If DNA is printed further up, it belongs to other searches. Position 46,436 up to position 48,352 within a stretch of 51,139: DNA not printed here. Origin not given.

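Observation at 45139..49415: Five-gene same-strand cassette of unknowns: three tandem paralogs, a 539-aa charged helical protein and a membrane-anchored thermopsin-like protein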

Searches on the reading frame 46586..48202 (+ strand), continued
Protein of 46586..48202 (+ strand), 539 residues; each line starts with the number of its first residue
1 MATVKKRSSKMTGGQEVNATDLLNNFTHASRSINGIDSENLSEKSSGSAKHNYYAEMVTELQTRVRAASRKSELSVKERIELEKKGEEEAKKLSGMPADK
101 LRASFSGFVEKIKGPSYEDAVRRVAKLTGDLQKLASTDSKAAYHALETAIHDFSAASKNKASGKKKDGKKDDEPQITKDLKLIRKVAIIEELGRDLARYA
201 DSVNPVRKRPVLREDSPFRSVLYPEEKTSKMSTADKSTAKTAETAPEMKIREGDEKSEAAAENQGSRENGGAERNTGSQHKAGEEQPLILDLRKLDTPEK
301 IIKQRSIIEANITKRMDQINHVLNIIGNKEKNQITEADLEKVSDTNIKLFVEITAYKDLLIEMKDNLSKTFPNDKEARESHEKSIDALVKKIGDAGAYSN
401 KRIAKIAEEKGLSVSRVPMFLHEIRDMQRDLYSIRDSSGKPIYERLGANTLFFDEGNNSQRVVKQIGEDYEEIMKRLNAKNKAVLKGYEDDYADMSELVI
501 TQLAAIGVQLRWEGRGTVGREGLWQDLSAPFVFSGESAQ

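Call 54: fold_search(model_id=the predicted structure, library=pdb)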
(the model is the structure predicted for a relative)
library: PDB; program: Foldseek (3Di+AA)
matches with E <= 10: 167; with E <= 0.001: 0
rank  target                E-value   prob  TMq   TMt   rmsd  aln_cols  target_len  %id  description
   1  3axy_C                1.0e+00  0.44  0.16  0.31  16.1       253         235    9  Structure of Florigen Activation Complex Consisting of Rice Florigen Hd3a, 14-3-3 Protein GF14 and Rice FD Homolog OsF (released 2011-08-03)
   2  7xsj_B                1.2e+00  0.66  0.19  0.44  18.4       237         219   15  The structure of the Mint1/Munc18-1/syntaxin-1 complex (released 2022-11-16)
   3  4f7r_A                1.2e+00  0.44  0.15  0.31  17.5       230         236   12  Crystal structure of 14-3-3 protein from Giardia intestinalis (released 2013-05-22)
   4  8qtt_A                1.2e+00  0.41  0.16  0.33  16.2       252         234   11  Crystal structure of a C-terminally truncated version of Arabidopsis thaliana 14-3-3 omega in complex with a phosphope (released 2023-11-15)
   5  6twz_D                1.3e+00  0.15  0.12  0.23  16.1       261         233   12  14-3-3 sigma complexed with a phosphorylated 16E6 peptide (released 2020-05-06)
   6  5qst_B                1.5e+00  0.20  0.14  0.21  15.1       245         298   12  PanDDA analysis group deposition -- Crystal Structure of human STAG1 in complex with Z2447286438 (released 2019-08-21)
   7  4tql_B                1.5e+00  0.12  0.08  0.18  32.6       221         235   10  Computationally designed three helix bundle (released 2014-10-15)
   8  7obt_A                1.7e+00  0.12  0.12  0.23  17.8       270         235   13  Crystal structure of 14-3-3 sigma in complex with RIPK2 phosphopeptide and stabilizer Fusicoccin-A (released 2022-05-04)
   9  9kzn                  1.7e+00  0.54  0.13  0.39   5.5       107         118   13  Crystal structure of Tom1 in complex with Tollip (released 2025-12-17)
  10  6y4k_A                1.8e+00  0.25  0.13  0.29  17.9       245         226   12  Crystal structure of human 14-3-3 gamma in complex with CaMKK2 14-3-3 binding motif Ser100 and Fusicoccin A (released 2021-01-27)
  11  9k83_A                1.8e+00  0.11  0.09  0.20  20.7       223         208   12  Cryo-EM structure of designed zinc-induced filament Fiber-n6-Zn1-HEHE-43 (released 2025-10-29)
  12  5mhc_A                1.9e+00  0.11  0.12  0.22  16.2       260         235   12  Crystal structure of 14-3-3sigma and a p53 C-terminal 12-mer synthetic phosphopeptide (released 2017-10-04)
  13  7p3r_A                2.0e+00  0.15  0.12  0.18  44.5       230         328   12  Helical structure of the toxin MakA from Vibrio cholera (released 2022-02-23)
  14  4p1n_A                2.1e+00  0.16  0.13  0.28  13.1       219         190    9  Crystal structure of Atg1-Atg13 complex (released 2014-05-07)
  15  7zjd_A                2.1e+00  0.04  0.09  0.09  22.9       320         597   12  Transient receptor potential cation channel subfamily V member 2,Enhanced green fluorescent protein (released 2023-01-18)
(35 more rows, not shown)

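Call 75: fold_search(model_id=the predicted structure, library=viral)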
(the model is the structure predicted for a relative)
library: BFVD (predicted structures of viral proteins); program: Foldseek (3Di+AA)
matches with E <= 10: 306; with E <= 0.001: 0
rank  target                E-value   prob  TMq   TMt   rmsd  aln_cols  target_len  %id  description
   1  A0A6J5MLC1            1.6e-01  0.60  0.12  0.18  25.9       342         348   13  Uncharacterized protein [uncultured Caudovirales phage]
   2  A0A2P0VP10            1.7e-01  0.14  0.11  0.11  43.3       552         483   11  Uncharacterized protein [Tetraselmis virus 1]
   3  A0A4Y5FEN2            1.9e-01  0.18  0.12  0.09  26.3       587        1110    8  Tape measure protein [Lactobacillus phage 521B]
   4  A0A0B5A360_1          3.0e-01  0.16  0.09  0.06  36.4       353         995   12  Tape measure protein [Mycobacterium phage Cosmo]
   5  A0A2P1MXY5            3.0e-01  0.07  0.08  0.04  37.2       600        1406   11  Tail length tape-measure protein [Staphylococcus phage phiSA_BS1]
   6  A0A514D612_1          3.2e-01  0.14  0.08  0.06  30.5       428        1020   14  RNA-dependent RNA polymerase [Picornavirales sp.]
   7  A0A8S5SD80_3          4.3e-01  0.13  0.11  0.06  19.1       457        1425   13  Minor tail protein [Siphoviridae sp. ctnpt50]
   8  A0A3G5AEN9            4.6e-01  0.87  0.15  0.40   5.9       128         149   18  Uncharacterized protein [Satyrvirus sp.]
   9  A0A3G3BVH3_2          4.6e-01  0.18  0.16  0.07  30.6       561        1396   12  Tail tape measure protein [Bacillus phage vB_BcoS-136]
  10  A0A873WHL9            4.6e-01  0.08  0.10  0.07  30.7       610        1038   10  Tape measure protein N-terminal domain-containing protein [Providencia phage PSTCR4]
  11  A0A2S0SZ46            5.3e-01  0.33  0.14  0.22  23.8       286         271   12  (no name in the UniProt tables at hand)
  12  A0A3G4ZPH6            5.3e-01  0.21  0.12  0.14  29.1       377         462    9  Uncharacterized protein [Terrestrivirus sp.]
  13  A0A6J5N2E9            5.5e-01  0.13  0.15  0.10  31.0       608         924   13  Uncharacterized protein [uncultured Caudovirales phage]
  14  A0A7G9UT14            6.0e-01  0.06  0.10  0.06  34.5       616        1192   12  NAD(+)--protein-arginine ADP-ribosyltransferase [Xanthomonas phage Xp12]
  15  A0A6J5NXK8            6.5e-01  0.33  0.18  0.23  19.0       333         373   11  Uncharacterized protein (Fragment) [uncultured Caudovirales phage]
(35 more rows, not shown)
